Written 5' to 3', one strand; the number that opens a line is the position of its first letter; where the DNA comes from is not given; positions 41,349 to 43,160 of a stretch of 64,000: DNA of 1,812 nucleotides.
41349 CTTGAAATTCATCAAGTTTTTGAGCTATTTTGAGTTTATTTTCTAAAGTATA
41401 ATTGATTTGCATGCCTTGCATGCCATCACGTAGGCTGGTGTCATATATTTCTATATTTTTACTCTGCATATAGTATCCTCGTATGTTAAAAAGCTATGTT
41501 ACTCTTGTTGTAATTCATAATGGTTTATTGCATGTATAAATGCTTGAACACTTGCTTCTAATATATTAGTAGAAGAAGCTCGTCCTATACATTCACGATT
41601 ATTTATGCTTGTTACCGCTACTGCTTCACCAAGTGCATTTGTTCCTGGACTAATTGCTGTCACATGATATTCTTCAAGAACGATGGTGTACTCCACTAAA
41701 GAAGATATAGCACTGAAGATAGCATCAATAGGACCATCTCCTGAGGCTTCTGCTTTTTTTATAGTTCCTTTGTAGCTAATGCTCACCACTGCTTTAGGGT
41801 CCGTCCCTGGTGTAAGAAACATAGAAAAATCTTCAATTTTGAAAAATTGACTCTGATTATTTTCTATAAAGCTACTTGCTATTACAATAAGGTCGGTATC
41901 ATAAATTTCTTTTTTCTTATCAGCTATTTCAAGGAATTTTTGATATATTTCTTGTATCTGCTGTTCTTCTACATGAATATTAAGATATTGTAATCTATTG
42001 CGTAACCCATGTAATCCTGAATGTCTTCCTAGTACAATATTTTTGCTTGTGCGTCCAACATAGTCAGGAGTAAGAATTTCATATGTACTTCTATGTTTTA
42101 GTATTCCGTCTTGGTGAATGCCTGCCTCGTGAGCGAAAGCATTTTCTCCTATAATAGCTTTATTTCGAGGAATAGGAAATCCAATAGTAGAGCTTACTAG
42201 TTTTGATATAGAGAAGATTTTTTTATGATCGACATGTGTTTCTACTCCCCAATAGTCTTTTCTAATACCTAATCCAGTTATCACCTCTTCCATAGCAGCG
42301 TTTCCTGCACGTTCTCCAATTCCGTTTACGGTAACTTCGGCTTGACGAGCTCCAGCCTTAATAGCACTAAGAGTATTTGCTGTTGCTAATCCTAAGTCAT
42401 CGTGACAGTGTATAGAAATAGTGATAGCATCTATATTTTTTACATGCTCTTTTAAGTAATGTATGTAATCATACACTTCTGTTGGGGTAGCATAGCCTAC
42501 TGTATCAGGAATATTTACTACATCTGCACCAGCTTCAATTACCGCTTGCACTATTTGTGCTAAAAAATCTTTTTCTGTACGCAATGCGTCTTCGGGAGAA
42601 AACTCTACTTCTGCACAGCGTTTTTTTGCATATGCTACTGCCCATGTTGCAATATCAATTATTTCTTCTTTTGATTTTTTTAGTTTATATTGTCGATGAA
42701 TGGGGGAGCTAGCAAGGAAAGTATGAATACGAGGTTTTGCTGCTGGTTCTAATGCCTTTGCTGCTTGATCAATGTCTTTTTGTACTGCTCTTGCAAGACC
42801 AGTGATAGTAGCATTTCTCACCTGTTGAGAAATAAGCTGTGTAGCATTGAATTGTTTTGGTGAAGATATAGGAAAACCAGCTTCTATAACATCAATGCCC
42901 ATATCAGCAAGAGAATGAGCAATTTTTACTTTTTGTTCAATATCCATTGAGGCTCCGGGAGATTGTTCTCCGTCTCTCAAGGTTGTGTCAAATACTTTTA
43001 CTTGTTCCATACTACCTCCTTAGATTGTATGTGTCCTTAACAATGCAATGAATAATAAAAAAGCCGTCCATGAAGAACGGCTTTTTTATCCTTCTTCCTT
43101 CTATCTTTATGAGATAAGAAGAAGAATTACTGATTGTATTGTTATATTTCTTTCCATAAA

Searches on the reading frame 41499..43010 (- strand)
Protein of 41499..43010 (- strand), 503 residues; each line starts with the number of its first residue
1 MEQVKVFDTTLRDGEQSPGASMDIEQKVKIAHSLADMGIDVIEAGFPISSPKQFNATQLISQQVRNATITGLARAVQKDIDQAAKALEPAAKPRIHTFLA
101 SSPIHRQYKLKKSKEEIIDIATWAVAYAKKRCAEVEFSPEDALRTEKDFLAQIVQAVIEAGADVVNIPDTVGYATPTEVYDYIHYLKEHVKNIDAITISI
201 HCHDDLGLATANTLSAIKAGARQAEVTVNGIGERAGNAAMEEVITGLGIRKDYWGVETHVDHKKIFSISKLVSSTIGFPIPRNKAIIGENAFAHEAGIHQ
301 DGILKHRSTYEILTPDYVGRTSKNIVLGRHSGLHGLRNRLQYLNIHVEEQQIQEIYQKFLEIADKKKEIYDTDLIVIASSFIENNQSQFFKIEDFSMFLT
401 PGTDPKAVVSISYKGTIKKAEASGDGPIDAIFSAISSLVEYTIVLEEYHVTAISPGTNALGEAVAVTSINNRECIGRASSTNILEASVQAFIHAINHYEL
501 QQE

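Call 6: search_protein_families(library=ncbifam, proteins=[window:41499-43010:-])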
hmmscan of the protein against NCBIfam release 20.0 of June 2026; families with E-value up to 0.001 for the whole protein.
window:41499-43010:- (503 aa): 28 families (the best 25 are shown)
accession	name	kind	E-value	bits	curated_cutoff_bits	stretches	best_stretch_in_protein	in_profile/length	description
NF002086.0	PRK00915.1-3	equivalog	2.5e-207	689.4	532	1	2-502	5-505/516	2-isopropylmalate synthase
TIGR00973.1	leuA_bact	equivalog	4e-197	655.6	598.7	1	3-496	1-494/494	2-isopropylmalate synthase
NF002087.0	PRK00915.1-4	equivalog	1.5e-185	617.6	729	1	2-501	5-505/516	2-isopropylmalate synthase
NF002088.0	PRK00915.1-5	equivalog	1.6e-182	607.6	697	1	1-501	1-501/514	2-isopropylmalate synthase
NF002084.0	PRK00915.1-1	equivalog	1.5e-167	558.3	748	1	2-497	3-498/523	2-isopropylmalate synthase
NF002085.0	PRK00915.1-2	subfamily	2.3e-156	521.5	517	1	1-499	11-500/504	2-isopropylmalate synthase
TIGR02090.1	LEU1_arch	subfamily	2.6e-130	434.7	484.75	1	4-377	1-362/363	isopropylmalate/citramalate/homocitrate synthases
NF041069.1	IPMS_Sufob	equivalog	9.9e-123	410.1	600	1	4-383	1-370/371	isopropylmalate synthase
TIGR02660.1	nifV_homocitr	equivalog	2.2e-95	320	462.9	1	4-372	2-359/365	homocitrate synthase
TIGR02146.1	LysS_fung_arch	equivalog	6.8e-89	298.5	413.55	1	6-358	1-341/344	homocitrate synthase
NF042434.1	IPMS_Lepto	equivalog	1.9e-74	250.9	500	1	3-366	5-373/374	2-isopropylmalate synthase LeuA2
TIGR00977.1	citramal_synth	equivalog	1.4e-69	234.8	450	1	4-501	2-518/526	citramalate synthase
NF042433.1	CitmalDyn_Leptosp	equivalog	2.5e-59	201.2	950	1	3-463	7-470/514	(R)-citramalate synthase CimA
NF002991.1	PRK03739.1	subfamily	1.3e-57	195.7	455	1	9-496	32-549/550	2-isopropylmalate synthase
TIGR00970.1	leuA_yeast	equivalog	9.9e-44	149.8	697.4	2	8-306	31-344/564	2-isopropylmalate synthase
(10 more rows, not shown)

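Call 10: find_related_loci(query=window:41499-43010:-, collection=genome_contigs, flank=3000)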
Query window:41499-43010:- (503 aa) in genome_contigs; peptide patterns used: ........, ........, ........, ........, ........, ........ (x = any residue, [..] = any of these).
599 stretches matched a pattern (row limit reached: there are more); 504 encode a relative of the query (tblastn E <= 1e-3); the best 80 are kept; 80 distinct loci.
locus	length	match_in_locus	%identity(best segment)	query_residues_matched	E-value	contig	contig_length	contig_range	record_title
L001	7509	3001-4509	99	1-503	0e+0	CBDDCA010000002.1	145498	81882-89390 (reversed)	MAG: Spirochaetia bacterium isolate dde8b434-8a3a-4b4e-bb01-87bd4f4bffd9 genome assembly, contig: contig_2, whole genome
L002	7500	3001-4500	50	2-501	1e-167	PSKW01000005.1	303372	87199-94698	MAG: Gemmataceae bacterium isolate ERB_16_1 NODE_5_length_303372_cov_8.772047, whole genome shotgun sequence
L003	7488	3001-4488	50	2-496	3e-164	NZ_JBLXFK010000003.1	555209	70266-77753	MAG: Gimesia sp. isolate ET02-14 T02maxbin_out.050RE.5K@3, whole genome shotgun sequence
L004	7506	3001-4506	49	1-503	2e-163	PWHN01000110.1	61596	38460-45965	MAG: bacterium isolate T1Sed10_126 T1-Sed10-C234, whole genome shotgun sequence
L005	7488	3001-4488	50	2-496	4e-163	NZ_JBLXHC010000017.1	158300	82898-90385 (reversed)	MAG: Gimesia sp. isolate ET05-12 T05maxbin_out.043RE.5K@17, whole genome shotgun sequence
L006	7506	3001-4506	49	2-503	2e-162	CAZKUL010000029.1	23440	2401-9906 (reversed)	MAG TPA_asm: uncultured Planctomycetales bacterium isolate binchicken_co241_121 genome assembly, contig: NODE_2022_lengt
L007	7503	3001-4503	50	3-503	4e-162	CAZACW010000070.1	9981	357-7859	MAG TPA_asm: uncultured Planctomycetales bacterium isolate SRP273308_co1_408 genome assembly, contig: NODE_9509_length_9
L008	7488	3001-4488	49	2-496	4e-161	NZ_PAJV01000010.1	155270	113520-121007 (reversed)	MAG: Gimesia sp. isolate SAT87 137521, whole genome shotgun sequence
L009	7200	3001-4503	49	4-503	1e-160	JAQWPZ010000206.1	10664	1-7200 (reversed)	MAG: Rubripirellula sp. isolate cluster2_bin.24 k141_4295936, whole genome shotgun sequence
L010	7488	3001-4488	49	3-496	3e-160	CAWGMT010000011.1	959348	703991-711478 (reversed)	MAG: uncultured Isosphaeraceae bacterium isolate MFD09567.bin.2.2 genome assembly, contig: contig_234, whole genome shot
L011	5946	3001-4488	49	2-496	3e-160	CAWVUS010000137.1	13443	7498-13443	MAG TPA_asm: uncultured Planctomycetaceae bacterium isolate ERR3589584_concoct_111 genome assembly, contig: ERZ7462831.3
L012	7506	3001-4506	49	2-503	2e-160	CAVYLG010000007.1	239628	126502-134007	MAG: Candidatus Omnitrophota bacterium isolate MFD01476.bin.2.120 genome assembly, contig: contig_99265, whole genome sh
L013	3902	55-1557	48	3-502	7e-166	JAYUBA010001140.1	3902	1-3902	MAG: Frigoriglobus sp. isolate GFS_6685 GFS_6685_1139, whole genome shotgun sequence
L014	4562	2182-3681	47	3-502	1e-163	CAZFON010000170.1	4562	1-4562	MAG TPA_asm: uncultured Planctomycetales bacterium isolate binchicken_co50_257 genome assembly, contig: NODE_29176_lengt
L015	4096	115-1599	47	4-497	6e-165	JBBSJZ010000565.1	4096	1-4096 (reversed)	MAG: Pirellulales bacterium isolate LS4_metabat2.168 LS4_metabat2.168_K_310786_L_4096_cov_10.0000, whole genome shotgun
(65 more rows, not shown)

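Call 12: find_related_loci(query=window:41499-43010:-, collection=metagenome_contigs, flank=2500)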
Query window:41499-43010:- (503 aa) in metagenome_contigs; peptide patterns used: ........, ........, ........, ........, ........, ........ (x = any residue, [..] = any of these).
600 stretches matched a pattern (row limit reached: there are more); 391 encode a relative of the query (tblastn E <= 1e-3); the best 80 are kept; 80 distinct loci.
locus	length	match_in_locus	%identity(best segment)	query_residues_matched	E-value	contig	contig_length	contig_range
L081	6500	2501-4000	50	2-501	8e-168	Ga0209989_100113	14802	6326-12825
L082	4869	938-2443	50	4-496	2e-169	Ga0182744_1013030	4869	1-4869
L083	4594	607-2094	50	2-496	2e-165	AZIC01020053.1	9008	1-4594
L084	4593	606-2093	48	2-496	2e-164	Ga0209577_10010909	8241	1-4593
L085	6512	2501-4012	50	2-496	9e-162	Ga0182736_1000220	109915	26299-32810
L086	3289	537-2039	49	2-502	9e-170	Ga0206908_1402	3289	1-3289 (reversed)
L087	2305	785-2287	48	2-502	5e-173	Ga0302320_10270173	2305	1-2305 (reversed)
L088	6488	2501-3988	49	2-496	3e-161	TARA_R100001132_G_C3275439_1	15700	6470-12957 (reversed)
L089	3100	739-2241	47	3-502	2e-169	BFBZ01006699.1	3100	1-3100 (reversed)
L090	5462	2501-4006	49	2-503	4e-161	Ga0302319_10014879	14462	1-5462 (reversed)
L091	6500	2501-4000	49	3-502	7e-161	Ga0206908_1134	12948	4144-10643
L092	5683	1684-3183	50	1-502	2e-162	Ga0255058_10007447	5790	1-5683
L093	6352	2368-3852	52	2-495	1e-160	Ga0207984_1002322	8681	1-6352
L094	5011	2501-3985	50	2-496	6e-161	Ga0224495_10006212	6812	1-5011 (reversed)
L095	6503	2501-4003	49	2-502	4e-160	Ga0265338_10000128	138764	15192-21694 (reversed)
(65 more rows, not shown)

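Call 13: find_homologous_proteins(query=window:41499-43010:-, max_evalue=1e-100)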
Query window:41499-43010:- (503 aa): 7937 proteins with E <= 1e-100 among 8000 candidates; the best 120 are listed.
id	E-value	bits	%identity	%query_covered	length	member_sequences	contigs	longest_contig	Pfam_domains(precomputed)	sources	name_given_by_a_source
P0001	0.0e+0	1106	100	100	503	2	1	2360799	PF22617.2,PF00682.26,PF08502.16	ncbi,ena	-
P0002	3.5e-264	895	78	100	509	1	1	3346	PF22617.2,PF00682.26,PF08502.16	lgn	-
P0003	4.4e-256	868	77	100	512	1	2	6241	PF22617.2,PF00682.26,PF08502.16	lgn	-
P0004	8.3e-244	828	72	99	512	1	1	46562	PF22617.2,PF00682.26,PF08502.16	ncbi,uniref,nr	ncbi:2-isopropylmalate synthase-like [Ylistrum balloti]|uniref:2-isopropylmalate synthase-like n=1 T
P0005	7.5e-193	660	61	99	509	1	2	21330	PF22617.2,PF00682.26,PF08502.16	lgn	-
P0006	3.2e-191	654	58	100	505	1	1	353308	PF22617.2,PF00682.26,PF08502.16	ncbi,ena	-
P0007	1.9e-190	652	59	99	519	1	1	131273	PF22617.2,PF00682.26,PF08502.16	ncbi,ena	-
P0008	3.5e-190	651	59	99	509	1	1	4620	PF22617.2,PF00682.26,PF08502.16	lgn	-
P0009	3.6e-188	644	56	100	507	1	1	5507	PF22617.2,PF00682.26,PF08502.16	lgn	-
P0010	6.9e-185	634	57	98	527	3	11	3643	PF22617.2,PF00682.26,PF08502.16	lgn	-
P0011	8.3e-185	633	59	99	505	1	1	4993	PF22617.2,PF00682.26,PF08502.16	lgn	-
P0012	3.7e-178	611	55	100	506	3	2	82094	PF22617.2,PF00682.26,PF08502.16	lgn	-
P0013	3.0e-177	608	54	100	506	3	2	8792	PF22617.2,PF00682.26,PF08502.16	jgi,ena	-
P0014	3.7e-177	608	55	99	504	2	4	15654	PF22617.2,PF00682.26,PF08502.16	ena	-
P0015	9.1e-177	607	54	99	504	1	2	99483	PF22617.2,PF00682.26,PF08502.16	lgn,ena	-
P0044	7.8e-171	587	53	100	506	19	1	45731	PF22617.2,PF00682.26,PF08502.16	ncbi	ncbi:MAG: 2-isopropylmalate synthase [Alkalispirochaeta sp.]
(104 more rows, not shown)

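Call 14: find_encoding_contigs(protein=P0002, flank=2500, max_places=2)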
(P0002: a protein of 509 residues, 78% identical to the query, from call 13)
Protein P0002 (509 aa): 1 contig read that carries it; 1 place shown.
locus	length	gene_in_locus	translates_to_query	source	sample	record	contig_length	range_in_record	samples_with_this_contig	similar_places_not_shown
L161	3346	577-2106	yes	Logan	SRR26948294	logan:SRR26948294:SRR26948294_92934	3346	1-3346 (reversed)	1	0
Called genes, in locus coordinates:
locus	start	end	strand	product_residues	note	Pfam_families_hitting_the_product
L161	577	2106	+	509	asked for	PF00682:HMGL-like, PF22617:HCS_D2, PF08502:LeuA_dimer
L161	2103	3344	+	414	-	?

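Call 15: find_encoding_contigs(protein=P0003, flank=2500, max_places=2)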
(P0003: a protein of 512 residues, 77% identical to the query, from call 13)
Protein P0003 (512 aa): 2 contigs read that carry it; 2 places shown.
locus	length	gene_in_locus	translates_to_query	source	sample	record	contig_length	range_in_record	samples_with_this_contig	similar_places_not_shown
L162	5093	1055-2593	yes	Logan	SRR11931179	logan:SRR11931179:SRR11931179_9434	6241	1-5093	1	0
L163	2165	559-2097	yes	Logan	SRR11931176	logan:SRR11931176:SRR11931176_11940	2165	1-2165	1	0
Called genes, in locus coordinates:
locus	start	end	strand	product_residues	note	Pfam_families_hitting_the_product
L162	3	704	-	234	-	?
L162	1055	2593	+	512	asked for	PF00682:HMGL-like, PF22617:HCS_D2, PF08502:LeuA_dimer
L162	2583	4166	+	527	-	PF00682:HMGL-like, PF22617:HCS_D2, PF08502:LeuA_dimer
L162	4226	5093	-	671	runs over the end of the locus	?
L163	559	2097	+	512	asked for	PF00682:HMGL-like, PF22617:HCS_D2, PF08502:LeuA_dimer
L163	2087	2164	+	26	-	?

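Call 16: find_encoding_contigs(protein=P0004, flank=2500, max_places=2)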
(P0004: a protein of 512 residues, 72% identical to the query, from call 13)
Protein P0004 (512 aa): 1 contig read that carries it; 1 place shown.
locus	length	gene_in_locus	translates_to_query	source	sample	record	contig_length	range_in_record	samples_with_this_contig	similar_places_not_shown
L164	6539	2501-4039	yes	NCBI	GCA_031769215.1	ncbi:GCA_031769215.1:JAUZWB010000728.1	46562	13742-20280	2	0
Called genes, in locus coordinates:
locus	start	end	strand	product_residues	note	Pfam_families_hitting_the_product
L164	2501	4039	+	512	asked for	PF00682:HMGL-like, PF22617:HCS_D2, PF08502:LeuA_dimer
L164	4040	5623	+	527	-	PF00682:HMGL-like, PF22617:HCS_D2, PF08502:LeuA_dimer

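Call 22: find_encoding_contigs(protein=P0005, flank=2500, max_places=1)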
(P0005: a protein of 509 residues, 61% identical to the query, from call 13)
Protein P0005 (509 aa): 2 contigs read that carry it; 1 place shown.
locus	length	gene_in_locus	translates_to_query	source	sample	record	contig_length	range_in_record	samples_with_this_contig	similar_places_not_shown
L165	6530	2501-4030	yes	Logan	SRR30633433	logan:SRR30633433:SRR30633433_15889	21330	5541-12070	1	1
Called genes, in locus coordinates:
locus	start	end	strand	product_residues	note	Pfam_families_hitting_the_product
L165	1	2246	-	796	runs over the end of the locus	PF02901:PFL-like, PF01228:Gly_radical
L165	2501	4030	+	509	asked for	PF00682:HMGL-like, PF22617:HCS_D2, PF08502:LeuA_dimer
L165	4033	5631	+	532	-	PF00682:HMGL-like, PF22617:HCS_D2, PF08502:LeuA_dimer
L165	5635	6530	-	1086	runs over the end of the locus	PF25596:CPSase_L_D1, PF02786:CPSase_L_D2, PF02787:CPSase_L_D3, PF25596:CPSase_L_D1, PF02655:ATP-grasp_3 (weak), PF02786:CPSase_L_D2, PF15632:ATPgrasp_Ter (weak), PF02142:MGS, +3 more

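Call 23: find_encoding_contigs(protein=P0006, flank=2500, max_places=1)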
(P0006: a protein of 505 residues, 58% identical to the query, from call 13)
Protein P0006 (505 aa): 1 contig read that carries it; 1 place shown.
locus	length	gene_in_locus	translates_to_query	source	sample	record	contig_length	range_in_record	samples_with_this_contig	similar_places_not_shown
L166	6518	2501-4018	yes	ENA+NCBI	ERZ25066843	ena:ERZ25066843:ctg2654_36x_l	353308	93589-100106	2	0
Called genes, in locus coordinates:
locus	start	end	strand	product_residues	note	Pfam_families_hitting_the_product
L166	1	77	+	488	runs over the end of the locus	PF07732:Cu-oxidase_3, PF07731:Cu-oxidase_2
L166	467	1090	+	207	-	PF13539:Peptidase_M15_4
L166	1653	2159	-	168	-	-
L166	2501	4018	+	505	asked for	PF00682:HMGL-like, PF22617:HCS_D2, PF08502:LeuA_dimer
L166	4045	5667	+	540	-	PF00682:HMGL-like, PF22617:HCS_D2, PF08502:LeuA_dimer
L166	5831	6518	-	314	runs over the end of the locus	PF05036:SPOR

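Call 24: find_encoding_contigs(protein=P0007, flank=2500, max_places=1)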
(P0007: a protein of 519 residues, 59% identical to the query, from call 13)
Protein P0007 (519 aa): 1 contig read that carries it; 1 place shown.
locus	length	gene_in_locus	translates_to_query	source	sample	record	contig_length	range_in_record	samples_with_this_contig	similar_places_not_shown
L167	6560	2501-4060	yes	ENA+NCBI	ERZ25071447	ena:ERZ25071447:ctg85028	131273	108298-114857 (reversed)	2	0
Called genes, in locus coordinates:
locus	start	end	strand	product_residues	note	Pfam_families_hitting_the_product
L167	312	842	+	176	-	-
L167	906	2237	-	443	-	-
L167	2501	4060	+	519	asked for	PF00682:HMGL-like, PF22617:HCS_D2, PF08502:LeuA_dimer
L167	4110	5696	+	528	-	PF00682:HMGL-like, PF22617:HCS_D2, PF08502:LeuA_dimer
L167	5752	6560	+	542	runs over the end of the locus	PF00365:PFK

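Call 25: find_encoding_contigs(protein=P0008, flank=2500, max_places=1)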
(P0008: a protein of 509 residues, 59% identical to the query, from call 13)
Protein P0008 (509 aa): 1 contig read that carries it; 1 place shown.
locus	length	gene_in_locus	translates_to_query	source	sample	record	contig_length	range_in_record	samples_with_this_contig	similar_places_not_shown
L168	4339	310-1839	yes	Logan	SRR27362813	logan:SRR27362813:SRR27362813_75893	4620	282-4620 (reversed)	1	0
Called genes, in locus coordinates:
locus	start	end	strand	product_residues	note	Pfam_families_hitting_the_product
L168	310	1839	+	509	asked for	PF00682:HMGL-like, PF22617:HCS_D2, PF08502:LeuA_dimer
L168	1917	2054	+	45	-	-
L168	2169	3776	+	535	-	PF00682:HMGL-like, PF22617:HCS_D2, PF08502:LeuA_dimer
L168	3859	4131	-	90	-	PF11680:DUF3276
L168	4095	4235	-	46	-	-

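Call 44: find_encoding_contigs(protein=P0009, flank=1500, max_places=1)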
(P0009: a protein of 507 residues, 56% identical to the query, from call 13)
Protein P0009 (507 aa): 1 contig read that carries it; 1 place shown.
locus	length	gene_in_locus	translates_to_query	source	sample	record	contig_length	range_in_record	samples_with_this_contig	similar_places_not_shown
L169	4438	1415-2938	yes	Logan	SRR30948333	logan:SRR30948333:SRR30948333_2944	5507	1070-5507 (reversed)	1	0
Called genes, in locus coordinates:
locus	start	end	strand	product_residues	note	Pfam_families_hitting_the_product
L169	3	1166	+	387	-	?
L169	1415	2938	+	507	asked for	PF00682:HMGL-like, PF22617:HCS_D2, PF08502:LeuA_dimer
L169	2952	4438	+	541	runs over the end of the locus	PF00682:HMGL-like, PF22617:HCS_D2, PF08502:LeuA_dimer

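Call 45: find_encoding_contigs(protein=P0010, flank=1500, max_places=1)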
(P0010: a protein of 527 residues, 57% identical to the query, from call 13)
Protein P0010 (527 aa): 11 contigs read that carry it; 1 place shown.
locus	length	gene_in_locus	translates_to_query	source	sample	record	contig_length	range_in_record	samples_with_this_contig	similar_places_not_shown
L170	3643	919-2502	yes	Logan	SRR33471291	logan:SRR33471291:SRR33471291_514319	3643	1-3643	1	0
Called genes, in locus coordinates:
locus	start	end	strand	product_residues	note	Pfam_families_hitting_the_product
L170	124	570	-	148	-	PF01245:Ribosomal_L19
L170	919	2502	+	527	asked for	PF00682:HMGL-like, PF22617:HCS_D2, PF08502:LeuA_dimer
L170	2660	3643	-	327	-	?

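Call 46: find_encoding_contigs(protein=P0011, flank=1500, max_places=1)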
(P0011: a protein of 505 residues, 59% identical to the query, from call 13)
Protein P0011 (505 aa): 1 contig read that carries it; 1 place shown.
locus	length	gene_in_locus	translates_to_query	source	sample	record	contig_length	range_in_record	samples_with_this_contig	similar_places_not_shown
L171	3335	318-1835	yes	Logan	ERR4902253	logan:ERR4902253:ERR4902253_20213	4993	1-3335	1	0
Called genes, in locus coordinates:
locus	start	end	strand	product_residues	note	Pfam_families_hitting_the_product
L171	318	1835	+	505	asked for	PF00682:HMGL-like, PF22617:HCS_D2, PF08502:LeuA_dimer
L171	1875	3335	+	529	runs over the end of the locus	PF00682:HMGL-like, PF22617:HCS_D2, PF08502:LeuA_dimer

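Call 47: find_encoding_contigs(protein=P0012, flank=1500, max_places=1)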
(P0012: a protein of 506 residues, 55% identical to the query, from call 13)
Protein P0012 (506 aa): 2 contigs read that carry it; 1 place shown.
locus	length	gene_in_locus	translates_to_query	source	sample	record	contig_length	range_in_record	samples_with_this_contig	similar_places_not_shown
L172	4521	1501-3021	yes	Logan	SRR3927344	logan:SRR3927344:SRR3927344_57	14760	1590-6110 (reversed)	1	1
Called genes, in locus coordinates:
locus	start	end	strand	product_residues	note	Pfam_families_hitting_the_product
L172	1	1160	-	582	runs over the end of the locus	PF17239:DUF5312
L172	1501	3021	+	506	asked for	PF00682:HMGL-like, PF22617:HCS_D2, PF08502:LeuA_dimer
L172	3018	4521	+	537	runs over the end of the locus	PF00682:HMGL-like, PF22617:HCS_D2, PF08502:LeuA_dimer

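Call 52: find_encoding_contigs(protein=P0044, flank=1500, max_places=1)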
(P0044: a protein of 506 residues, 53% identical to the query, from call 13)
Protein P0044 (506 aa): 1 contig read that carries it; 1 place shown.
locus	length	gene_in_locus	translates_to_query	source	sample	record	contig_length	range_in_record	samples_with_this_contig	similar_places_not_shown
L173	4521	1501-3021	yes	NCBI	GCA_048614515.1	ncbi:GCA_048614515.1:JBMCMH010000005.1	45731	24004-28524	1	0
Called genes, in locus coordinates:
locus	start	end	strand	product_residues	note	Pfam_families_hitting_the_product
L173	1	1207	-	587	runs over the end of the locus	PF17239:DUF5312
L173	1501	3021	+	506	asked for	PF00682:HMGL-like, PF22617:HCS_D2, PF08502:LeuA_dimer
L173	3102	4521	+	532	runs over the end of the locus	PF00682:HMGL-like, PF22617:HCS_D2, PF08502:LeuA_dimer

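Call 85: list_cluster_members(proteins=[P0001, P0006, P0007, P0004])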
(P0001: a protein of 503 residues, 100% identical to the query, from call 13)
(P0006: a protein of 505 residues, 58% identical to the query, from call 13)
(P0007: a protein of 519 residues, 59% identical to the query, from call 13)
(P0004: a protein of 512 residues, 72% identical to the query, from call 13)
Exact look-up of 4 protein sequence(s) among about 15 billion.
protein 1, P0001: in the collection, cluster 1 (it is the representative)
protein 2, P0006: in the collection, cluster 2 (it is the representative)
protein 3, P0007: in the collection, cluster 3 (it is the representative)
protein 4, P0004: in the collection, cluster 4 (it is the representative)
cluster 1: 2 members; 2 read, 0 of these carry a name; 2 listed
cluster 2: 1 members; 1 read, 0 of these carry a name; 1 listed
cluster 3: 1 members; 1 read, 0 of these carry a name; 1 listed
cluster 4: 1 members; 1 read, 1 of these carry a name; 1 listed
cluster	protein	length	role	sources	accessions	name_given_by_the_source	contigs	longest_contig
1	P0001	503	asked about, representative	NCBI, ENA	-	-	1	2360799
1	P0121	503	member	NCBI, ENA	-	-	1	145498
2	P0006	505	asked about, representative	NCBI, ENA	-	-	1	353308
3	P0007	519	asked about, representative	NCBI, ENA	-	-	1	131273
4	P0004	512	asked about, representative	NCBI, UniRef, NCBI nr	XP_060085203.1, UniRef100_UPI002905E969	2-isopropylmalate synthase-like [Ylistrum balloti] | 2-isopropylmalate synthase-like n=1 Tax=Ylistrum balloti TaxID=509963 RepID=UPI002905E969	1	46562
